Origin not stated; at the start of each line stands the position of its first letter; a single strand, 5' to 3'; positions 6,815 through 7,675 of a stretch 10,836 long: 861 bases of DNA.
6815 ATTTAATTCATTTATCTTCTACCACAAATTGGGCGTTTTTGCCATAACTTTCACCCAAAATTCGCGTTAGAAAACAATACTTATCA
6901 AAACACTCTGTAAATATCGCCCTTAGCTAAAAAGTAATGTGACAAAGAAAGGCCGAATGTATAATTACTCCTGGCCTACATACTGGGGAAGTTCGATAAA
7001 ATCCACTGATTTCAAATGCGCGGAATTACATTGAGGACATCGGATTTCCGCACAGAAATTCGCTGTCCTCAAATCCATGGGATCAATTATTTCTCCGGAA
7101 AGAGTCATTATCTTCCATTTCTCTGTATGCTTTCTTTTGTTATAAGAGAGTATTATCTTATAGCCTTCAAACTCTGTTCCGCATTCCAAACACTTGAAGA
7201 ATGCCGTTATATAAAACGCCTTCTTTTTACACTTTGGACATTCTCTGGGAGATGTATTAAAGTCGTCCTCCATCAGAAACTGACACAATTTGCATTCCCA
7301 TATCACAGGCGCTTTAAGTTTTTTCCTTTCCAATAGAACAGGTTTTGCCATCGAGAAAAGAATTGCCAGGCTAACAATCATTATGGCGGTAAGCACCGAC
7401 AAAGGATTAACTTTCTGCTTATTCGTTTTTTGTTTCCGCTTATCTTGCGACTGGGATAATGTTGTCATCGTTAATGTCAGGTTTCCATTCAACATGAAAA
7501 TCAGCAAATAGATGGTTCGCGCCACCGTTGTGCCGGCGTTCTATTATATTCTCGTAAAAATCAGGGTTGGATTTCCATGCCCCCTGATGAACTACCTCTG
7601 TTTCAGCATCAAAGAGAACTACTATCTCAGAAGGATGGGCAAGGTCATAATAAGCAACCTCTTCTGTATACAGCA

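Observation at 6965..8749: Riboswitch-gated three-gene cassette (stand-alone HAMP membrane protein, H-X9-DG-family pseudopilin, membrane zinc-ribbon protein) as a candidate undescribed c-di-GMP-controlled envelope module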

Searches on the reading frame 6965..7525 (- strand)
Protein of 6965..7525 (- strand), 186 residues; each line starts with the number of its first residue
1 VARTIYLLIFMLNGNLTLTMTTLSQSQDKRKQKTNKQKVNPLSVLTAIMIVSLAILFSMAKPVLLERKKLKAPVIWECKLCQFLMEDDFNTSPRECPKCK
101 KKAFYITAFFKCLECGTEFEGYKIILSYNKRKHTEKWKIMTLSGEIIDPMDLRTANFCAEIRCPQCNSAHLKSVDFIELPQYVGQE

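Call 5: search_protein_families(library=pfam, proteins=[window:6965-7525:-], max_evalue=0.01)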
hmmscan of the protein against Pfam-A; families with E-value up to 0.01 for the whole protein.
window:6965-7525:- (186 aa): 3 families
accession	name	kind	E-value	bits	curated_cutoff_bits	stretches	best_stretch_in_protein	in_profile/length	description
PF21349.2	RUBY_RBDX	-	0.00024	20.9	26.5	1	76-102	1-25/30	Rubrerythrin, rubredoxin-like domain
PF01155.25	HypA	-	0.00048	20.6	28.9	0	43-106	34-99/112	Hydrogenase/urease nickel incorporation, metallochaperone, hypA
PF09723.15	Zn_ribbon_8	-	0.0079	16.6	34.4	0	110-120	6-16/41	Zinc ribbon domain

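Call 6: search_protein_families(library=ncbifam, proteins=[window:6965-7468:-], max_evalue=1)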
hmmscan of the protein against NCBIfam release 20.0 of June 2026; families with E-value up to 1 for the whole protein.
window:6965-7468:- (167 aa): 11 families
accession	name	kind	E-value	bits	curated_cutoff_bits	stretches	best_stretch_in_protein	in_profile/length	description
TIGR01384.1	TFS_arch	equivalog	0.00057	20.5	64.75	2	77-150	3-70/101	transcription factor S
NF045767.1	RuberyRbr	equivalog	0.0026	17.8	200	1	52-88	154-188/194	rubrerythrin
NF001607.0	PRK00398.1-4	equivalog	0.012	15.4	89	0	131-150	21-37/53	DNA-directed RNA polymerase subunit P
NF047723.1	TransFacS4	equivalog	0.029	14.9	120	1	76-150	3-69/90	transcription factor S4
TIGR02605.1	CxxC_CxxC_SSSS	subfamily_domain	0.038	14.1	31.3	0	59-84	8-36/52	FmdB family zinc ribbon protein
NF038384.1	zinc_YnfU_fam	subfamily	0.049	13.2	36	0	137-149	12-24/52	YnfU family zinc-binding protein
NF045720.1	rubredox_RCKP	subfamily_domain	0.054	13.1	45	1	89-102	2-15/34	RCKP-type rubredoxin-like domain-containing protein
TIGR00100.1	hypA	equivalog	0.083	13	88.1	1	26-88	36-101/116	hydrogenase maturation nickel metallochaperone HypA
NF033923.0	opr_proin_2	subfamily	0.092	11.8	150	1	96-132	258-294/386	Opr family porin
NF003058.0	PRK03976.1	equivalog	0.13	12.2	87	1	74-112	36-76/91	50S ribosomal protein L37ae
NF033497.1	rubre_like_arch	subfamily_domain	0.31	10.8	32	0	72-80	14-22/34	rubrerythrin-like domain-containing protein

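Call 7: search_protein_families(library=pfam, proteins=[window:6965-7468:-], max_evalue=10)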
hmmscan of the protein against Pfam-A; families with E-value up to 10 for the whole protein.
window:6965-7468:- (167 aa): 24 families
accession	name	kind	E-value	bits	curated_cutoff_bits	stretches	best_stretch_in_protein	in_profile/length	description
PF21349.2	RUBY_RBDX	-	0.00016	21.5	26.5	1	57-83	1-25/30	Rubrerythrin, rubredoxin-like domain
PF01155.25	HypA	-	0.00061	20.2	28.9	2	26-87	36-99/112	Hydrogenase/urease nickel incorporation, metallochaperone, hypA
PF09723.15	Zn_ribbon_8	-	0.0051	17.2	34.4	2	91-101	6-16/41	Zinc ribbon domain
PF07282.18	Cas12f1-like_TNB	-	0.006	17.2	26.3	1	70-99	25-49/60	Cas12f1-like, TNB domain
PF14311.12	DUF4379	-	0.0072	17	24.5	1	54-83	25-56/56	Probable Treble clef zinc finger domain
PF18551.6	TackOD1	-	0.018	15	32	2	35-98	54-112/188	Thaumarchaeal output domain 1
PF12760.12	Zn_ribbon_IS1595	-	0.028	14.8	25.4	1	75-98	19-45/46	Transposase zinc-ribbon domain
PF23430.1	DUF7117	-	0.038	14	28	1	75-119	7-48/232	Family of unknown function (DUF7117)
PF07191.17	Zn_ribbon_6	-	0.088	13.3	25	1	58-102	2-41/67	Double zinc ribbon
PF11781.13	Zn_ribbon_RRN7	-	0.18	12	27.1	1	142-153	5-13/32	Zinc-finger of RNA-polymerase I-specific TFIIB, Rrn7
PF23470.1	Zn_ribbon_PF0610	-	0.3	11.3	26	1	58-82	3-26/39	PF0610 rubredoxin-like zinc beta-ribbon domain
PF13248.11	Zn_ribbon_3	-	0.41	10.6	27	1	141-154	2-14/26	zinc-ribbon domain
PF24747.1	Zn-ribbon_GIR1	-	0.45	10.9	26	0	76-82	23-29/37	GIR1-like zinc ribbon domain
PF23455.1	DUF7129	-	0.55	10.5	30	1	56-82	11-35/45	Domain of unknown function (DUF7129)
PF14690.11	Zn_ribbon_ISL3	-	0.66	10.9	25.5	0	141-151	2-12/47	zinc-finger of transposase IS204/IS1001/IS1096/IS1165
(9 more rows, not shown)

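Call 10: find_homologous_proteins(query=window:6965-7468:-, max_evalue=0.001)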
Query window:6965-7468:- (167 aa): 4 proteins with E <= 0.001 among 10 candidates.
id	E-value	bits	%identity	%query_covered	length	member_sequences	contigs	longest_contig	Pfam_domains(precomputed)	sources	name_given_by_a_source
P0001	2.2e-101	355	93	100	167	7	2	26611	-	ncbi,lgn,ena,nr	ncbi:MAG: hypothetical protein KAI03_03110 [Candidatus Aureabacteria bacterium]|nr:hypothetical prot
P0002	5.6e-98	344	92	100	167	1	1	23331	-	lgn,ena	-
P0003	1.7e-84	300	80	100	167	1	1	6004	-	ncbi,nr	ncbi:MAG: hypothetical protein U9Q21_00190 [Candidatus Auribacterota bacterium]|nr:hypothetical prot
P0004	1.4e-78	281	73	100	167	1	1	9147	-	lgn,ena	-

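Call 12: find_encoding_contigs(protein=P0004, flank=10000, max_places=4)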
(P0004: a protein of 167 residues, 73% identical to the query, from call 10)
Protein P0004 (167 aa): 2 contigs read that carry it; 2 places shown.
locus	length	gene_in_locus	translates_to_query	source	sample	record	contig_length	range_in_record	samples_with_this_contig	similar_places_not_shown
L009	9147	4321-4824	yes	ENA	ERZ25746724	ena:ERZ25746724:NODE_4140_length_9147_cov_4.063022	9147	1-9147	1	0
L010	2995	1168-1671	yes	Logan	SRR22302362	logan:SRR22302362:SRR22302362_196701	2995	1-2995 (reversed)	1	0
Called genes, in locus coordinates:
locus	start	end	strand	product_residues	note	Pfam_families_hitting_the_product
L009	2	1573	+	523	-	?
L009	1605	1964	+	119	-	PF00072:Response_reg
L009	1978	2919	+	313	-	PF00512:HisKA, PF02518:HATPase_c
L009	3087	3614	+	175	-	-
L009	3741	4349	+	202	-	PF07596:SBP_bac_10 (faint)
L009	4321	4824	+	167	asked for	-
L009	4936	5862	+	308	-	-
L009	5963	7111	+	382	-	PF05170:AsmA (weak), PF05359:DUF748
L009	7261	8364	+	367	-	PF02463:SMC_N (faint), PF03215:Rad17 (faint), PF00005:ABC_tran, PF17912:OB_MalK, PF08402:TOBE_2 (weak)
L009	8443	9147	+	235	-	?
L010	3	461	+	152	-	?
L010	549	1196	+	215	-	PF07963:N_methyl (weak), PF07596:SBP_bac_10 (faint)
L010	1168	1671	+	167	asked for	-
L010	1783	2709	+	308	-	-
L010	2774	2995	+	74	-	?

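Call 13: find_encoding_contigs(protein=P0003, flank=10000, max_places=4)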
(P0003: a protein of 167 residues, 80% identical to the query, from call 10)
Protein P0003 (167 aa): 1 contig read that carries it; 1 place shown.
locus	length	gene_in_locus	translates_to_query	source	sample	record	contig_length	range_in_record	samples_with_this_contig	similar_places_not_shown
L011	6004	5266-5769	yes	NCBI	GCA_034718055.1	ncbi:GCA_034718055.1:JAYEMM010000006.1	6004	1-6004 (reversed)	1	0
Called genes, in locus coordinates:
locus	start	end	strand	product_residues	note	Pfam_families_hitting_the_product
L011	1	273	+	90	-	PF00072:Response_reg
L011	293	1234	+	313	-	PF00512:HisKA, PF02518:HATPase_c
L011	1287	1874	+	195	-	-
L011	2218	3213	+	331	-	-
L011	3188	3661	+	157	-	-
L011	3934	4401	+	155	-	-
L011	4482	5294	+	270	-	-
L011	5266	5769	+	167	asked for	-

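Call 14: find_encoding_contigs(protein=P0001, flank=10000, max_places=4)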
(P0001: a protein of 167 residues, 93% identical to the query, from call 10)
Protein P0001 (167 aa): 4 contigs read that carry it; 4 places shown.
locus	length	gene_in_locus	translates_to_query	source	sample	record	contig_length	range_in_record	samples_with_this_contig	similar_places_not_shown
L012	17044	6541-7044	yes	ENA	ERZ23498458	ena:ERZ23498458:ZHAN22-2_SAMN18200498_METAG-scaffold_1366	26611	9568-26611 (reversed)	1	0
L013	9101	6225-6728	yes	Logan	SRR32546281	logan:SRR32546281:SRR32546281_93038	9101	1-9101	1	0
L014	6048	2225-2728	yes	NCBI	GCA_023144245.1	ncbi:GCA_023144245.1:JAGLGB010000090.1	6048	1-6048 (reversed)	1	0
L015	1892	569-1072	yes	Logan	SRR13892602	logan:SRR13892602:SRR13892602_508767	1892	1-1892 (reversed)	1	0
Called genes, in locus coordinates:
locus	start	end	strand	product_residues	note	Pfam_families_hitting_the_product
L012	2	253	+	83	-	?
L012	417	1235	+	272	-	PF20703:nSTAND1, PF01637:ATPase_2 (weak), PF13191:AAA_16, PF09848:SLFN-g3_helicase (weak), PF13401:AAA_22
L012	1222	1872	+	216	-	-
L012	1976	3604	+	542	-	PF00989:PAS, PF08448:PAS_4 (faint), PF13426:PAS_9 (weak), PF00512:HisKA, PF02518:HATPase_c, PF00990:GGDEF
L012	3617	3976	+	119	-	PF00072:Response_reg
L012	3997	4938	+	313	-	PF00512:HisKA, PF02518:HATPase_c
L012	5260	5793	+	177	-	-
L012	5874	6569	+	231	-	PF07963:N_methyl (weak), PF07596:SBP_bac_10 (faint)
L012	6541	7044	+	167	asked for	-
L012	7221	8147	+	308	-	-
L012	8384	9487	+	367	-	PF02463:SMC_N (weak), PF00005:ABC_tran, PF17912:OB_MalK, PF08402:TOBE_2 (weak)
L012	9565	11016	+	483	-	PF13185:GAF_2 (weak), PF01590:GAF (weak), PF00990:GGDEF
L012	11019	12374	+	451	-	PF00990:GGDEF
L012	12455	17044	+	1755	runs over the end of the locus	PF00069:Pkinase, PF07714:PK_Tyr_Ser-Thr, PF13191:AAA_16, PF01590:GAF, PF13185:GAF_2, PF00512:HisKA, PF02518:HATPase_c, PF14501:HATPase_c_5 (weak), +1 more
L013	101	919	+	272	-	PF20703:nSTAND1, PF01637:ATPase_2 (weak), PF13191:AAA_16, PF09848:SLFN-g3_helicase (weak), PF13401:AAA_22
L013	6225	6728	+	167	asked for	-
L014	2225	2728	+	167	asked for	-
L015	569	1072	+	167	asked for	-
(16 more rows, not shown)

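Call 15: find_encoding_contigs(protein=P0002, flank=10000, max_places=4)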
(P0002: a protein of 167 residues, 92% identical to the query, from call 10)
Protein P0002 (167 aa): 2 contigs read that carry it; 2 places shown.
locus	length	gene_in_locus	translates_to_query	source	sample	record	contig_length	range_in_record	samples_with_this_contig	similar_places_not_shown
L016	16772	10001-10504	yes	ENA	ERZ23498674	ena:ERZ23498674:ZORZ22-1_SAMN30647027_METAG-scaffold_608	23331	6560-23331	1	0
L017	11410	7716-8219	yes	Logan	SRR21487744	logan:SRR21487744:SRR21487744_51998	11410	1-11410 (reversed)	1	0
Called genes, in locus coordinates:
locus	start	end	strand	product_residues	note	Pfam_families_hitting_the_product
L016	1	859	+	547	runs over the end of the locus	PF11104:PilM_2, PF06723:MreB_Mbl (weak), PF14450:FtsA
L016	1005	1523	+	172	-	PF04350:PilO (weak)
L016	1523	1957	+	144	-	-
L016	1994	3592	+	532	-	PF21305:type_II_gspD_N0 (weak), PF07660:STN (weak), PF03958:Secretin_N (faint), PF00263:Secretin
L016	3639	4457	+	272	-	PF20703:nSTAND1, PF13191:AAA_16, PF13604:AAA_30 (faint), PF09848:SLFN-g3_helicase (weak), PF13173:AAA_14 (weak), PF13401:AAA_22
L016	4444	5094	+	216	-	-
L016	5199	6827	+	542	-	PF00989:PAS (weak), PF13426:PAS_9 (weak), PF00512:HisKA, PF02518:HATPase_c, PF00990:GGDEF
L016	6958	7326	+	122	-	PF00072:Response_reg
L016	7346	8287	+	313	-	PF00512:HisKA, PF02518:HATPase_c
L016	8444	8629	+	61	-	-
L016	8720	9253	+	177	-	-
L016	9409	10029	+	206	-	-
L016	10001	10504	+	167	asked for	-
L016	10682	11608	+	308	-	-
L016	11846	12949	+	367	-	PF02463:SMC_N (weak), PF03215:Rad17 (faint), PF00005:ABC_tran, PF17912:OB_MalK, PF08402:TOBE_2 (weak)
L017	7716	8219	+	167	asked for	-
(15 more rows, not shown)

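Call 32: find_related_loci(query=A2, collection=genome_contigs, flank=8000)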
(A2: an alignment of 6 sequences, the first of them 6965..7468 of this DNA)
Query A2 (167 aa) in genome_contigs; peptide patterns used: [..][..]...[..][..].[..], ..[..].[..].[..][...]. (x = any residue, [..] = any of these).
81 stretches matched a pattern; 2 encode a relative of the query (tblastn E <= 1e-3); 2 distinct loci.
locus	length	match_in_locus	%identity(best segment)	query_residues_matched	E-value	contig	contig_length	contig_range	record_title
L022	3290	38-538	92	1-167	6e-97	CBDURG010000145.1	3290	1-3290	MAG TPA_asm: uncultured bacterium isolate SRR21487744_concoct_83 genome assembly, contig: ERZ25748493.30989, whole genom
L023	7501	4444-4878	47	13-158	9e-42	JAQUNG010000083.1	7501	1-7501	MAG: bacterium isolate STD1_172 NODE_32144_length_7501_cov_3.652427_Sandtown_D1, whole genome shotgun sequence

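Call 33: search_protein_representatives(alignment_id=A1)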
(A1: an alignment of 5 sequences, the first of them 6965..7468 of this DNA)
Query: 5 sequences, 167 profile positions. Proteins with E-value up to 0.001 (for the whole library): 15; up to 1e-10: 2; up to 1e-30: 2. The best 15 are listed.
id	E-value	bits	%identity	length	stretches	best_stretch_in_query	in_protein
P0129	2.3e-39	151.3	-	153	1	16-160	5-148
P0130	1.7e-33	132.2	-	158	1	10-157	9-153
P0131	1.4e-08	51.1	-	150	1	29-158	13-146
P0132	3.0e-08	50.1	-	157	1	17-148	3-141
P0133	3.5e-06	43.3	-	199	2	8-154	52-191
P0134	1.8e-05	41.0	-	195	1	56-154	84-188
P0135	1.8e-05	41.0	-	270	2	48-148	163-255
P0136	7.8e-05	38.9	-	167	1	31-107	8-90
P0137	2.6e-04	37.2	-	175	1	17-151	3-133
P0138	2.8e-04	37.1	-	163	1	17-100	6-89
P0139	3.4e-04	36.9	-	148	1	13-149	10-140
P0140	3.6e-04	36.8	-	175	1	20-110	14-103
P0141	4.3e-04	36.5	-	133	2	10-101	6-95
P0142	4.5e-04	36.5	-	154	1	15-149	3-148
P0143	8.5e-04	35.6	-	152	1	18-153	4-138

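Call 35: find_encoding_contigs(protein=P0130, flank=8000, max_places=3)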
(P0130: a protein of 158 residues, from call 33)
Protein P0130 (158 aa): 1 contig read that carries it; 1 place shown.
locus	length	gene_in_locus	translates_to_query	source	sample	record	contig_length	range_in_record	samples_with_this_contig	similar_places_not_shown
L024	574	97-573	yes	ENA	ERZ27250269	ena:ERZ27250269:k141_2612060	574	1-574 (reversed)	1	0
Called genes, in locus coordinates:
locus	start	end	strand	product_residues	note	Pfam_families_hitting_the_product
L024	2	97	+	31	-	?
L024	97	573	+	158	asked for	PF13248:Zn_ribbon_3 (faint)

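Call 36: find_encoding_contigs(protein=P0132, flank=8000, max_places=3)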
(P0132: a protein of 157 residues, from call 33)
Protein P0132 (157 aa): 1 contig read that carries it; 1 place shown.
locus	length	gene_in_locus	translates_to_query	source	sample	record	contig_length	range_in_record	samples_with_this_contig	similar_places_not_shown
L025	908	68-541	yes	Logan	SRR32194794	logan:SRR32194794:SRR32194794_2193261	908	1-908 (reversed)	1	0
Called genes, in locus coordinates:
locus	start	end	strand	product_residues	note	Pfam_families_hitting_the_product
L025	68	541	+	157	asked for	PF09723:Zn_ribbon_8 (faint), PF21349:RUBY_RBDX (faint)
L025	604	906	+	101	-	?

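Call 42: find_related_loci(query=A4, collection=metagenome_contigs, flank=6000)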
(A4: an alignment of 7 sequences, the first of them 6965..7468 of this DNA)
Query A4 (167 aa) in metagenome_contigs; peptide patterns used: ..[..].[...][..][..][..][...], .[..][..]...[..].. (x = any residue, [..] = any of these).
600 stretches matched a pattern (row limit reached: there are more); 1 encode a relative of the query (tblastn E <= 1e-3); 1 distinct loci.
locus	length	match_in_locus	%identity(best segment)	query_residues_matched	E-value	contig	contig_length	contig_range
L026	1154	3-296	43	63-160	1e-27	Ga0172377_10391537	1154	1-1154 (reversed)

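Call 43: list_cluster_members(proteins=[P0129, P0131, P0133, P0134, P0135, P0136, P0137, P0139, P0141, P0143])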
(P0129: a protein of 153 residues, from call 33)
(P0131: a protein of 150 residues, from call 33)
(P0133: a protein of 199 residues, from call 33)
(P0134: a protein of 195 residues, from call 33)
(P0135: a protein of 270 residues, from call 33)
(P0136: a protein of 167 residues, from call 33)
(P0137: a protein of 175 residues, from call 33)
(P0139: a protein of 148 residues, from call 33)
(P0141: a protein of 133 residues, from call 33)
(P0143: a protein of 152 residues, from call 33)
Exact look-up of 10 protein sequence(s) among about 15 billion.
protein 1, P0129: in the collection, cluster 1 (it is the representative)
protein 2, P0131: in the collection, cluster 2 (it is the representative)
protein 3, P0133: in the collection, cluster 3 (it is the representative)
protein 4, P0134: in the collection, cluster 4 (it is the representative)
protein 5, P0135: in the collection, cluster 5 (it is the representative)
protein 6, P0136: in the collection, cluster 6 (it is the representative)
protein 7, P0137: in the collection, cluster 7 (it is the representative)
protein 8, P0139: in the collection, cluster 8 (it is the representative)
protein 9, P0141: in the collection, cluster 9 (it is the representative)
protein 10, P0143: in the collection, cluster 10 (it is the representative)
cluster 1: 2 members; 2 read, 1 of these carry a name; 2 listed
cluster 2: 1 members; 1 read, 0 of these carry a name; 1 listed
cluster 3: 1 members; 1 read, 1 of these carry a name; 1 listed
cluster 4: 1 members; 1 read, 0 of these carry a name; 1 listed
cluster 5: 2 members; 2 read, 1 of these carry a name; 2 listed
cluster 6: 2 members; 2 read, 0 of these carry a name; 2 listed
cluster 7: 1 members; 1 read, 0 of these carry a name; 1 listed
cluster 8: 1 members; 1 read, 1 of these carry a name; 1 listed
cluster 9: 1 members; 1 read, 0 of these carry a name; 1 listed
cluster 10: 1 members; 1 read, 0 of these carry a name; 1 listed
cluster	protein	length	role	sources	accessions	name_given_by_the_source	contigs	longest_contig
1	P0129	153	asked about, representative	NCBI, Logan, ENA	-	-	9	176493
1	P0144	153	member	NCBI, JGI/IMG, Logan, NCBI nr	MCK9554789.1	hypothetical protein M0R36_03100 [bacterium] | Zn finger protein HypA/HybF involved in hydrogenase expression | hypothetical protein [bacterium]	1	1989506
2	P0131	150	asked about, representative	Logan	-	-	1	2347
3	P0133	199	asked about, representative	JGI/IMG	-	DNA-directed RNA polymerase subunit RPC12/RpoP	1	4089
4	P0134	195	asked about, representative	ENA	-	-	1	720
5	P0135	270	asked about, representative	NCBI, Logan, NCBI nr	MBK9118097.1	MAG: hypothetical protein IPM18_00600 [Phycisphaerales bacterium] | hypothetical protein [Phycisphaerales bacterium]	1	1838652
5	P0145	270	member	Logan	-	-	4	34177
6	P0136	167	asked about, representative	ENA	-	-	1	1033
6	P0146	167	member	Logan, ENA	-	-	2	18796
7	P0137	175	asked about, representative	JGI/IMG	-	-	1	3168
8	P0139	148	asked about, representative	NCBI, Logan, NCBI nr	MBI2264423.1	MAG: hypothetical protein HYU64_04545 [Armatimonadetes bacterium] | hypothetical protein [Armatimonadota bacterium]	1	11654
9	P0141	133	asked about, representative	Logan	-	-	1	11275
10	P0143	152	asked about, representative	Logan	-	-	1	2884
